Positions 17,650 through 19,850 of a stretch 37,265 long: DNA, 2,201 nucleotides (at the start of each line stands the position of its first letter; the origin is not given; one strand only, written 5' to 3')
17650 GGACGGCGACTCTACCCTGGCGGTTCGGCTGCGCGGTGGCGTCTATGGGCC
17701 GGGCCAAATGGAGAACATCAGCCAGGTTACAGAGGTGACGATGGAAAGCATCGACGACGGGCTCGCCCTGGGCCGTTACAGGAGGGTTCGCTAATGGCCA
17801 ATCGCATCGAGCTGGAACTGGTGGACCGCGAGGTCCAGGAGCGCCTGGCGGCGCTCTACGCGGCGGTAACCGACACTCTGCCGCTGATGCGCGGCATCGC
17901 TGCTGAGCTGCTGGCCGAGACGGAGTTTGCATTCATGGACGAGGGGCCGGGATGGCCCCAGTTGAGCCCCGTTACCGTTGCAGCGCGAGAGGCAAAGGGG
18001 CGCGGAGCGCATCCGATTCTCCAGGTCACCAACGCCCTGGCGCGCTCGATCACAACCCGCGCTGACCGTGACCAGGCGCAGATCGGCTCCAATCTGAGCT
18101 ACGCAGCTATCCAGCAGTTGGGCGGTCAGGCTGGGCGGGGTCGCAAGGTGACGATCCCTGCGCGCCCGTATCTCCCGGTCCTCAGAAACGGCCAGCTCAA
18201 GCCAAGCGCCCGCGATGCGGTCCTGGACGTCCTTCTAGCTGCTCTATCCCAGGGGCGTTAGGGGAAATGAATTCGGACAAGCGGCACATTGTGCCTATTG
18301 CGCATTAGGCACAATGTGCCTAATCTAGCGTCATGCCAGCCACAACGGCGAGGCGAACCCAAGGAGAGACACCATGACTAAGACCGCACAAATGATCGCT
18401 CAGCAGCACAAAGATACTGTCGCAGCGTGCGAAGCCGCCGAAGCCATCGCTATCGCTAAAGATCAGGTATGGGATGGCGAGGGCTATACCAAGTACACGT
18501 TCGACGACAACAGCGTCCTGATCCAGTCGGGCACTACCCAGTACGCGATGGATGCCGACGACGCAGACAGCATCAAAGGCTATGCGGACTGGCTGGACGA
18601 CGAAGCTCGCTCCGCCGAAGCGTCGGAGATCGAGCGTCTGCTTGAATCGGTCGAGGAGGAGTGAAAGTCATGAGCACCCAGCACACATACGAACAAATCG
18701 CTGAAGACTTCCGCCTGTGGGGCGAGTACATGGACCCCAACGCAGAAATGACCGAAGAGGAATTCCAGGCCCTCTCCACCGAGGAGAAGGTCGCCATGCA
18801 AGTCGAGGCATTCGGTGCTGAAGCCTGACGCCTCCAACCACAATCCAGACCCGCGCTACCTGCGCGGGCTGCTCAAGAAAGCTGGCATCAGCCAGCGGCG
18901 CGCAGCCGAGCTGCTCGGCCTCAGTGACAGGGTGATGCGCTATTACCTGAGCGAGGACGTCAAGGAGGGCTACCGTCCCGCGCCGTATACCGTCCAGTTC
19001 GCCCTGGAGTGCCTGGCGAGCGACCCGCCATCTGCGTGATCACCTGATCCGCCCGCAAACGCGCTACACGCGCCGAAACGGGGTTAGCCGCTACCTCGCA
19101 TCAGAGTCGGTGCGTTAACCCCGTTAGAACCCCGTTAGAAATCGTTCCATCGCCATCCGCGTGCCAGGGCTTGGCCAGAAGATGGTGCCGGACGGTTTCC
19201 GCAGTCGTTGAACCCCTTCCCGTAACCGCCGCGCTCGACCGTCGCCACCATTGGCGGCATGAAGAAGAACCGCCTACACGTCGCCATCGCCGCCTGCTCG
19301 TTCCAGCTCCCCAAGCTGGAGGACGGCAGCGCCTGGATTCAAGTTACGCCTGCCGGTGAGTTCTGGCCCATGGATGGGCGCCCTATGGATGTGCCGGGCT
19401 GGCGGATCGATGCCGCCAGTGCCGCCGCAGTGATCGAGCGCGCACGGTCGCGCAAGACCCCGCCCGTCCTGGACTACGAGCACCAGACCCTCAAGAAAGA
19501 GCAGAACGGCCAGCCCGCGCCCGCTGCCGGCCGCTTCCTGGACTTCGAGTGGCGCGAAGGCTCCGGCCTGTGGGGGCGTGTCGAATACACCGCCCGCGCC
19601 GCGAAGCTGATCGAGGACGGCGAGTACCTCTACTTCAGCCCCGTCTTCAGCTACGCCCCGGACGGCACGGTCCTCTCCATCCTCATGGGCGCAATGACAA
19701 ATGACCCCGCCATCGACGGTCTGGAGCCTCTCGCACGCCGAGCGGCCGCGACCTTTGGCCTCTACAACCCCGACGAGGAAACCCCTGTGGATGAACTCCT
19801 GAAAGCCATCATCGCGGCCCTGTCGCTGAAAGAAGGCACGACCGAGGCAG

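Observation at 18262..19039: Self-contained three-gene island between Mu-G and the protease: two tiny acidic proteins plus an HTH repressor (anti-CRISPR locus)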

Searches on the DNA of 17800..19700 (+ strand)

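Call 7: search_dna_similar(query=window:18100-19300:+, collection=phages, mode=near, max_rows=40)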
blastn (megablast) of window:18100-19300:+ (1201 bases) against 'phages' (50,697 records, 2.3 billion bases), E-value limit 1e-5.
Records with a match: 131; places in all: 131; records where one place covers at least 80% of the query: 16.
Best place of each record, by identity: >=99% 6; 95-99% 70; 90-95% 50; 80-90% 3; 60-80% 2.
By first word of the organism name: Pseudomonas 130; Bacteriophage 1.
By host as written in the record: Pseudomonas aeruginosa 39; Pseudomonas aeruginosa PA14 33; - 33; Pseudomonas aeruginosa PAS429 2; Pseudomonas aeruginosa YMC12/01/R960 2; Pseudomonas aeruginosa YMC12/01/R24 2; Pseudomonas aeruginosa Ps33 2; Pseudomonas aeruginosa clinical isolate 2; and 16 more.
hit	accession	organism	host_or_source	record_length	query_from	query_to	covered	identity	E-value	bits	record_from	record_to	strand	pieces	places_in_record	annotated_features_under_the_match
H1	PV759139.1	Pseudomonas phage vB_Pae_LMQSRe25-1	Pseudomonas aeruginosa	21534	1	1201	100%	99.5%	0e+0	2183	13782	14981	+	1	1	anti-CRISPR protein 30 | hypothetical protein (x2) | putative capsid assembly protein G | protease I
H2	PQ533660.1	Pseudomonas phage Nox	Pseudomonas aeruginosa PA14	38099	1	1201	100%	99.5%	0e+0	2183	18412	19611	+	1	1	hypothetical protein (x4) | capsid and scaffold | protease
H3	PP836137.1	Pseudomonas phage GEC_PNG14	Pseudomonas aeruginosa 573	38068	1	1201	100%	99.5%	0e+0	2183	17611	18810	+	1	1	anti-CRISPR protein AcrF2 | winged helix-turn-helix domain-containing protein | virion morphogenesis protein | hypothetical protein | protease protein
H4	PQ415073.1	Pseudomonas phage Baskent_P5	Pseudomonas aeruginosa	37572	1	1201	100%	99.3%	0e+0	2172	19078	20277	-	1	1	anti-CRISPR protein AcrF2 | capsid and scaffold | virion morphogenesis protein (x2) | winged helix-turn-helix domain-containing protein | protease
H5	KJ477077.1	Pseudomonas phage JD024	Pseudomonas aeruginosa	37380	1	1201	100%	98.7%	0e+0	2128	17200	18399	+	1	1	hypothetical protein (x5) | capsid and scaffold protein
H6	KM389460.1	Pseudomonas phage F_MX560sp/Pa1651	-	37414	1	1201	100%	98.7%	0e+0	2128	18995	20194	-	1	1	record has no annotation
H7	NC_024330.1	Pseudomonas phage JD024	Pseudomonas aeruginosa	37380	1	1201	100%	98.7%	0e+0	2128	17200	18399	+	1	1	anti-CRISPR protein AcrF2 | winged helix-turn-helix domain-containing protein | tail completion or Neck1 protein | hypothetical protein (x2) | head maturation protease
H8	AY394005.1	Pseudomonas phage D3112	Pseudomonas aeruginosa PAS429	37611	1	1200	100%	97.8%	0e+0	2065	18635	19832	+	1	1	orf30: hypothetical protein | orf29: virion morphogenesis protein | orf31: hypothetical protein | orf32: hypothetical protein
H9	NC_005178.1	Pseudomonas phage D3112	Pseudomonas aeruginosa PAS429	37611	1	1200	100%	97.8%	0e+0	2065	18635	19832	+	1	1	orf30: anti-CRISPR protein AcrF2 | orf29: tail completion or Neck1 protein | orf31: hypothetical protein | orf32: hypothetical protein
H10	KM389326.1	Pseudomonas phage F_KK2074sp/Pa1651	-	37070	1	1201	100%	97.6%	0e+0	2056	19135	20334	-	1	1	record has no annotation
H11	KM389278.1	Pseudomonas phage Phi05_1400 B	-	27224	1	1201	87%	99.3%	0e+0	1887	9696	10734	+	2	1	record has no annotation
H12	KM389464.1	Pseudomonas phage JBDs5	-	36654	1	1201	87%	97.2%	0e+0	1767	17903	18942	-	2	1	record has no annotation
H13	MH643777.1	Pseudomonas phage YMC12/01/R960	Pseudomonas aeruginosa YMC12/01/R960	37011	1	1201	86%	97.4%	0e+0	1767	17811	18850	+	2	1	hypothetical protein (x5)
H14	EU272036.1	Pseudomonas phage MP29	Pseudomonas aeruginosa PA14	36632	1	1201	86%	97.4%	0e+0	1767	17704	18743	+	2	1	ORF30: hypothetical protein | ORF29: virion morphogenesis protein | ORF32: hypothetical protein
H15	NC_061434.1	Pseudomonas phage YMC12/01/R960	Pseudomonas aeruginosa YMC12/01/R960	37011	1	1201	86%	97.4%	0e+0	1767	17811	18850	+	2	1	hypothetical protein (x3) | tail completion or Neck1 protein | head maturation protease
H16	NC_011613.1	Pseudomonas phage MP29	Pseudomonas aeruginosa PA14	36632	1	1201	86%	97.4%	0e+0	1767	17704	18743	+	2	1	ORF30: anti-CRISPR protein AcrF2 | ORF29: tail completion or Neck1 protein | ORF32: hypothetical protein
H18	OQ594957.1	Pseudomonas phage vB_Pae_LESphi4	Pseudomonas aeruginosa LESB58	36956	1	1201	74%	95.6%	0e+0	1421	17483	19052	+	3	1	anti-CRISPR protein (x3) | transcriptional regulator | capsid assembly protein | head maturation protease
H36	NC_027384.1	Pseudomonas phage H70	Pseudomonas aeruginosa Ps33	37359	1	1201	64%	95.3%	0e+0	1216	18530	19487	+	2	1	DNA-binding domain-containing protein | hypothetical protein (x2) | tail completion or Neck1 protein | head maturation protease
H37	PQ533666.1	Pseudomonas phage Zilla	Pseudomonas aeruginosa PA14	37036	1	1200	63%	94.6%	0e+0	1179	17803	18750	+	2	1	hypothetical protein (x3) | capsid and scaffold | protease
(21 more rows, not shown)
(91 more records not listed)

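Call 10: get_annotated_region(hit=H9, flank=1500)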
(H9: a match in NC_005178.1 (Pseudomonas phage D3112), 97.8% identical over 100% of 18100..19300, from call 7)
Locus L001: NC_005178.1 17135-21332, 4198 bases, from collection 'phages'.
description: Bacteriophage D3112, complete genome.
organism: Pseudomonas phage D3112 (NCBI taxid 2907964)
taxonomy: Viruses; Duplodnaviria; Heunggongvirae; Uroviricota; Caudoviricetes; Casadabanvirus; Casadabanvirus D3112
host: Pseudomonas aeruginosa PAS429; source: -; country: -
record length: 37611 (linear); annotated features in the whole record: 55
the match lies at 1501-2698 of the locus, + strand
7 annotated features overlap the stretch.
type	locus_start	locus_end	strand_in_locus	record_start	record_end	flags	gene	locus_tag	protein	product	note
CDS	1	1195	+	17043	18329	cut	orf28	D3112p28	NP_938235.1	minor head protein and DNA pilot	similar to phage Mu gp30 late F orf, NP_050634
CDS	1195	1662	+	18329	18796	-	orf29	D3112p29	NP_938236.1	tail completion or Neck1 protein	similar to phage Mu protein G, NP_050635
CDS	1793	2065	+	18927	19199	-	orf30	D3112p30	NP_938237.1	anti-CRISPR protein AcrF2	-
CDS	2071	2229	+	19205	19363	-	orf31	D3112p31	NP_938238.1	hypothetical protein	-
CDS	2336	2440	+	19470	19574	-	orf32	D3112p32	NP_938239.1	hypothetical protein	-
CDS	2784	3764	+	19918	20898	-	orf33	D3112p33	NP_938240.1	head maturation protease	similar to phage Mu gp32, NP_050636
CDS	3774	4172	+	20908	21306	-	orf34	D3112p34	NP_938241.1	virion structural protein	-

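Call 11: get_annotated_region(hit=H3, flank=1500)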
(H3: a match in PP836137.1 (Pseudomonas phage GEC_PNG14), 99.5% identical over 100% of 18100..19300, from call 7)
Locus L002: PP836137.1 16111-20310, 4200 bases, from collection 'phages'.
description: Pseudomonas phage GEC_PNG14, complete genome.
organism: Pseudomonas phage GEC_PNG14 (NCBI taxid 3158844)
taxonomy: Viruses
host: Pseudomonas aeruginosa 573; source: mixture of waste waters; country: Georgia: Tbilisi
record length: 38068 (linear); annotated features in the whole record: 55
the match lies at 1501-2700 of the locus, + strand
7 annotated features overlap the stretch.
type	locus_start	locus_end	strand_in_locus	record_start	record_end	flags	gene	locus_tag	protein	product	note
CDS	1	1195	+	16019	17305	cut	-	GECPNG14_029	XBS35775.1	minor head protein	-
CDS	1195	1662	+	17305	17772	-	-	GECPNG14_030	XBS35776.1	virion morphogenesis protein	-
CDS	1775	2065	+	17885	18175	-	-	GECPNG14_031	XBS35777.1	anti-CRISPR protein AcrF2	-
CDS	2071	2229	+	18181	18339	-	-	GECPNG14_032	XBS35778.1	hypothetical protein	-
CDS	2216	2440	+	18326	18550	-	-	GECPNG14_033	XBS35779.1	winged helix-turn-helix domain-containing protein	-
CDS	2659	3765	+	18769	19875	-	-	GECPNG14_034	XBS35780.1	protease protein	-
CDS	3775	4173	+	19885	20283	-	-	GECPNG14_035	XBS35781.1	hypothetical protein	-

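Call 26: search_rna_families(source=window, start=18200, end=19300, threshold=evalue, max_evalue=1)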
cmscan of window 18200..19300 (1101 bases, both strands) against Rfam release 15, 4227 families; matches with E-value up to 1: 2.
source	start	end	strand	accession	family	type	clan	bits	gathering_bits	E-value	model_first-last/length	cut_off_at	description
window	19025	19110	-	RF03809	mir-1203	Gene; miRNA;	-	23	100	0.44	1-84/84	no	mir-1203 microRNA precursor family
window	18280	18325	-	RF04006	mir-9338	Gene; miRNA;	-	19.9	98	0.23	1-67/67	no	mir-9338 microRNA precursor family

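Call 30: get_annotated_region(hit=H18, flank=300)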
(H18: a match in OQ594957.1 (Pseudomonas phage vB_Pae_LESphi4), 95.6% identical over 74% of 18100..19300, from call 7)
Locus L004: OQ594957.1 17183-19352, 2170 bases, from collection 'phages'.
description: Pseudomonas phage vB_Pae_LESphi4, complete genome.
organism: Pseudomonas phage vB_Pae_LESphi4 (NCBI taxid 3038227)
taxonomy: Viruses; Duplodnaviria; Heunggongvirae; Uroviricota; Caudoviricetes; Casadabanvirus
host: Pseudomonas aeruginosa LESB58; source: CF lung; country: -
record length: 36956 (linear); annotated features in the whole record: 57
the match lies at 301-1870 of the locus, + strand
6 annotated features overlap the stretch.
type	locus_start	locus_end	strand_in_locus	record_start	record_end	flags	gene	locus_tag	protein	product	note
CDS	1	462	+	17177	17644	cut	-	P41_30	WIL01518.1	capsid assembly protein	-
CDS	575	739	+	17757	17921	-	-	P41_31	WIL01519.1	anti-CRISPR protein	-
CDS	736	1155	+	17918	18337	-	-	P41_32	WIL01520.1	anti-CRISPR protein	anti-CRISPR protein AcrF3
CDS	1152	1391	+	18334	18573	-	-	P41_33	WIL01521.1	anti-CRISPR protein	anti-CRISPR protein AcrIF5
CDS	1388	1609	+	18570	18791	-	-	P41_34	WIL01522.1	transcriptional regulator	-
CDS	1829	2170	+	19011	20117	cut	-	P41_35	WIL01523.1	head maturation protease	-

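Call 31: get_annotated_region(hit=H36, flank=300)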
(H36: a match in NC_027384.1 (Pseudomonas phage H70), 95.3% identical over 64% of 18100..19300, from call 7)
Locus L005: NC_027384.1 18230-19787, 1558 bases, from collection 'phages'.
description: Pseudomonas phage H70, complete genome.
organism: Pseudomonas phage H70 (NCBI taxid 1536596)
taxonomy: Viruses; Duplodnaviria; Heunggongvirae; Uroviricota; Caudoviricetes; Casadabanvirus
host: Pseudomonas aeruginosa Ps33; source: -; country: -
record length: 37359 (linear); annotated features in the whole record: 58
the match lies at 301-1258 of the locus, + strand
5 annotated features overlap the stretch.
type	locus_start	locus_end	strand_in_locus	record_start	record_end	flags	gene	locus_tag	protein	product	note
CDS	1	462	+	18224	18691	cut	-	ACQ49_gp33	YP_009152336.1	tail completion or Neck1 protein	-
CDS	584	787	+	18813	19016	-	-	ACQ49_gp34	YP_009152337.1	hypothetical protein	accessory ORF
CDS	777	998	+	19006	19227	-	-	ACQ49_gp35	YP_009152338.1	DNA-binding domain-containing protein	accessory ORF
CDS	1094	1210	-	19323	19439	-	-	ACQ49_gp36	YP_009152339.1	hypothetical protein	orthologous ORFan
CDS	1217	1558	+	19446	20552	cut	-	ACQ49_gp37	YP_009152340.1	head maturation protease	shows synteny and sequence similarity with protease (I) and scaffold (Z) proteins of coliphage Mu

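Call 32: get_annotated_region(hit=H37, flank=300)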
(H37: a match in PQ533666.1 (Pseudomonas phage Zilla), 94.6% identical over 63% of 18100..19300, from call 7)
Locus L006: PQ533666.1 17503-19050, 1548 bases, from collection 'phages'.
description: Pseudomonas phage Zilla, complete genome.
organism: Pseudomonas phage Zilla (NCBI taxid 3377951)
taxonomy: Viruses
host: Pseudomonas aeruginosa PA14; source: McMaster Wright Pseudomonas aeruginosa Clinical Isolate Collection; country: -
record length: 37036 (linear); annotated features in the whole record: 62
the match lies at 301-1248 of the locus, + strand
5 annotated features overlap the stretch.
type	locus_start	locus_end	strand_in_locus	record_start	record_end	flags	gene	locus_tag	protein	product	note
CDS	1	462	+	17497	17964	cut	-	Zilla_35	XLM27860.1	capsid and scaffold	-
CDS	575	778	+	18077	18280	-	-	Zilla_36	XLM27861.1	hypothetical protein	-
CDS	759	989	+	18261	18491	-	-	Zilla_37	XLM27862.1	hypothetical protein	-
CDS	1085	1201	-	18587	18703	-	-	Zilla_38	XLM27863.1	hypothetical protein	-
CDS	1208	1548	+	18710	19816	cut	-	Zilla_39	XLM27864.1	protease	-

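Call 33: get_annotated_region(hit=H16, flank=300)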
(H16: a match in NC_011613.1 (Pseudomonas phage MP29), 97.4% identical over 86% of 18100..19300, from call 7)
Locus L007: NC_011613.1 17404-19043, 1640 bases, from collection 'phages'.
description: Pseudomonas phage MP29, complete genome.
organism: Pseudomonas phage MP29 (NCBI taxid 2914008)
taxonomy: Viruses; Duplodnaviria; Heunggongvirae; Uroviricota; Caudoviricetes; Casadabanvirus; Casadabanvirus MP29
host: Pseudomonas aeruginosa PA14; source: -; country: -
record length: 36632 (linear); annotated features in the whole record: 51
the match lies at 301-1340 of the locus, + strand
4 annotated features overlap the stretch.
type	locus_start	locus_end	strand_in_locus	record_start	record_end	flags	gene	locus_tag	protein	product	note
CDS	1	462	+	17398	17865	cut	ORF29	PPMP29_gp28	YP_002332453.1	tail completion or Neck1 protein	-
CDS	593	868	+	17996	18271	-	ORF30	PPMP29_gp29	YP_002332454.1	anti-CRISPR protein AcrF2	-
CDS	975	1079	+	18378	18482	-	ORF32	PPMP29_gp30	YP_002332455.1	hypothetical protein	-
CDS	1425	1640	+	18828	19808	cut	ORF33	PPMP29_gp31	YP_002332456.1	head maturation protease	-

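Call 48: search_dna_similar(query=window:17800-19700:+, collection=phages, mode=near, max_rows=45, rows=spread)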
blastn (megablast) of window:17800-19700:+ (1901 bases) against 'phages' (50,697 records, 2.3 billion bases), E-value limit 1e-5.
Records with a match: 131; places in all: 131; records where one place covers at least 80% of the query: 34.
Best place of each record, by identity: >=99% 4; 95-99% 75; 90-95% 18; 80-90% 32; 60-80% 2.
By first word of the organism name: Pseudomonas 130; Bacteriophage 1.
By host as written in the record: Pseudomonas aeruginosa 39; Pseudomonas aeruginosa PA14 33; - 33; Pseudomonas aeruginosa PAS429 2; Pseudomonas aeruginosa YMC12/01/R960 2; Pseudomonas aeruginosa YMC12/01/R24 2; Pseudomonas aeruginosa Ps33 2; Pseudomonas aeruginosa clinical isolate 2; and 16 more.
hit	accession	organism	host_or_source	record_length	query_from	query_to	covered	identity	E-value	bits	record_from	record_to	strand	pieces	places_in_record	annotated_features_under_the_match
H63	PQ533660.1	Pseudomonas phage Nox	Pseudomonas aeruginosa PA14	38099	1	1901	100%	99.4%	0e+0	3448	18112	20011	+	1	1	capsid and scaffold | protease | hypothetical protein (x4)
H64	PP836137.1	Pseudomonas phage GEC_PNG14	Pseudomonas aeruginosa 573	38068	1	1901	100%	98.9%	0e+0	3398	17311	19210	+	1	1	virion morphogenesis protein | protease protein | anti-CRISPR protein AcrF2 | winged helix-turn-helix domain-containing protein | hypothetical protein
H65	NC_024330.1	Pseudomonas phage JD024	Pseudomonas aeruginosa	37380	1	1901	100%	98.5%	0e+0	3349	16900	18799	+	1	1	tail completion or Neck1 protein | head maturation protease | anti-CRISPR protein AcrF2 | winged helix-turn-helix domain-containing protein | hypothetical protein (x2)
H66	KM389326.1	Pseudomonas phage F_KK2074sp/Pa1651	-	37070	1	1901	100%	97.4%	0e+0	3238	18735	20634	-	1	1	record has no annotation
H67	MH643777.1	Pseudomonas phage YMC12/01/R960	Pseudomonas aeruginosa YMC12/01/R960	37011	1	1901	91%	97.8%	0e+0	2993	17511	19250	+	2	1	hypothetical protein (x5)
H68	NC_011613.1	Pseudomonas phage MP29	Pseudomonas aeruginosa PA14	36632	1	1901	91%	97.8%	0e+0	2993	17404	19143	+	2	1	ORF29: tail completion or Neck1 protein | ORF33: head maturation protease | ORF30: anti-CRISPR protein AcrF2 | ORF32: hypothetical protein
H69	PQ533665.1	Pseudomonas phage Yoyo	Pseudomonas aeruginosa PA14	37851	1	1901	84%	96.3%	0e+0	2615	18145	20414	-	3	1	capsid and scaffold | hypothetical protein (x5) | protease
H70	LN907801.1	Bacteriophage sp.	-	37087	1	1901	83%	96.4%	0e+0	2615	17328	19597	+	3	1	2P1_30: putative capsid and scaffold protein | 2P1_35: putative protease (I) and scaffold (Z) protein | 2P1_32: hypothetical protein | 2P1_33: hypothetical protein | 2P1_34: DNA-binding domain-containing protein | and 1 other names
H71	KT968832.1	Pseudomonas phage YMC11/11/R1836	Pseudomonas aeruginosa YMC11/11/R1836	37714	1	1901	83%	96.4%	0e+0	2615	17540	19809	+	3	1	hypothetical protein (x7)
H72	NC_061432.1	Pseudomonas phage YMC12/01/R24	Pseudomonas aeruginosa YMC12/01/R24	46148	1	1901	83%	96.4%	0e+0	2615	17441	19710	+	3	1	tail completion or Neck1 protein | head maturation protease | hypothetical protein (x5)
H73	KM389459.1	Pseudomonas phage F_ET309sp/Pa1651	-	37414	1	1901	83%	96.2%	0e+0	2598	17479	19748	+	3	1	record has no annotation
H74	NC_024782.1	Pseudomonas phage MP48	Pseudomonas aeruginosa PA14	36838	1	1893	83%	94.4%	0e+0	2423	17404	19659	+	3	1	tail completion or Neck1 protein | anti-CRISPR protein AcrF3 | head maturation protease | hypothetical protein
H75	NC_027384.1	Pseudomonas phage H70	Pseudomonas aeruginosa Ps33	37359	1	1901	77%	96.5%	0e+0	2425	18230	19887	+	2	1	tail completion or Neck1 protein | head maturation protease | DNA-binding domain-containing protein | hypothetical protein (x2)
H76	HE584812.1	Pseudomonas phage LPB1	hospital sewage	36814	1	1901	77%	96.0%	0e+0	2374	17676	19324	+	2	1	putative virion morphogenesis protein | putative protease/scaffold protein | hypothetical protein (x3) | promoter | terminator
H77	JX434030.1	Pseudomonas phage JBD5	-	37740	1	1901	76%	97.3%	0e+0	2441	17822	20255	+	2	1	hypothetical protein (x6)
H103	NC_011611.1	Pseudomonas phage MP38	Pseudomonas aeruginosa PA14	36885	1258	1893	33%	90.4%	0e+0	837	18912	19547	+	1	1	ORF33: head maturation protease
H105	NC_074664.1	Pseudomonas phage BUCT566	Pseudomonas aeruginosa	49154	533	1218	28%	89.3%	1e-144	661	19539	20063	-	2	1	anti-CRISPR protein | transcriptional regulator | hypothetical protein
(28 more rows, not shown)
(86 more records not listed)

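Call 49: get_annotated_region(hit=H105, flank=1200)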
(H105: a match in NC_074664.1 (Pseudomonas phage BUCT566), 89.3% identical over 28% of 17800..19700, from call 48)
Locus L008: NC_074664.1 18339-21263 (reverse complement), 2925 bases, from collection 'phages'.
description: Pseudomonas phage BUCT566, complete genome.
organism: Pseudomonas phage BUCT566 (NCBI taxid 2829367)
taxonomy: Viruses; Duplodnaviria; Heunggongvirae; Uroviricota; Caudoviricetes
host: Pseudomonas aeruginosa; source: -; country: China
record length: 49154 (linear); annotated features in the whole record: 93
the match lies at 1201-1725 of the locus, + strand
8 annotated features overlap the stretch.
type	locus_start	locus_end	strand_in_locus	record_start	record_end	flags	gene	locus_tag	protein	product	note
CDS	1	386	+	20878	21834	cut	-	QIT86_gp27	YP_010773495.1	integrase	-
CDS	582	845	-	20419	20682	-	-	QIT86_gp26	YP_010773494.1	hypothetical protein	hypothetical protein BPPAE11_00670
CDS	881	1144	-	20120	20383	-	-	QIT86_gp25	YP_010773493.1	hypothetical protein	-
CDS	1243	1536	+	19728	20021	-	-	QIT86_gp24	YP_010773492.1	anti-CRISPR protein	anti-CRISPR protein AcrF2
CDS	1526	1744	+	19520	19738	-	-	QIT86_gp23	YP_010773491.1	transcriptional regulator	-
CDS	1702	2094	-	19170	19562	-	-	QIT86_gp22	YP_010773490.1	hypothetical protein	-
CDS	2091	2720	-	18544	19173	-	-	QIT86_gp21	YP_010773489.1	lytic enzyme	-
CDS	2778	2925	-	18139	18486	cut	-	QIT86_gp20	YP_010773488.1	oligosaccharide repeat unit polymerase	-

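Call 50: get_annotated_region(hit=H103, flank=1800)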
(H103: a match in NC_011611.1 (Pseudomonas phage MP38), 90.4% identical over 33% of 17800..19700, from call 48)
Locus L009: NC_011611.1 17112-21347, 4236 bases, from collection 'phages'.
description: Pseudomonas phage MP38, complete genome.
organism: Pseudomonas phage MP38 (NCBI taxid 2914009)
taxonomy: Viruses; Duplodnaviria; Heunggongvirae; Uroviricota; Caudoviricetes; Casadabanvirus; Casadabanvirus MP38
host: Pseudomonas aeruginosa PA14; source: -; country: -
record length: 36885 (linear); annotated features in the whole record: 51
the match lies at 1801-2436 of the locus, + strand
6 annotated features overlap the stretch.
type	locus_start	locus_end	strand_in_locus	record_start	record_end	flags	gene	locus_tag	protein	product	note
CDS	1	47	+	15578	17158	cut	ORF27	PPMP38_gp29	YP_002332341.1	portal protein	-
CDS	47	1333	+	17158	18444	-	ORF28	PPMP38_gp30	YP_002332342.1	minor head protein and DNA pilot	-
CDS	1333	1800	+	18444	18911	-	ORF29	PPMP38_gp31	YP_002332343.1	tail completion or Neck1 protein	-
CDS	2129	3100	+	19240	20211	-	ORF33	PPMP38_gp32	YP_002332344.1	head maturation protease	-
CDS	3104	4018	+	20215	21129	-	ORF35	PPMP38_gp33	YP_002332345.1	major head protein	-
CDS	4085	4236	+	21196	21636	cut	ORF36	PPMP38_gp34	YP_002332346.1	hypothetical protein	-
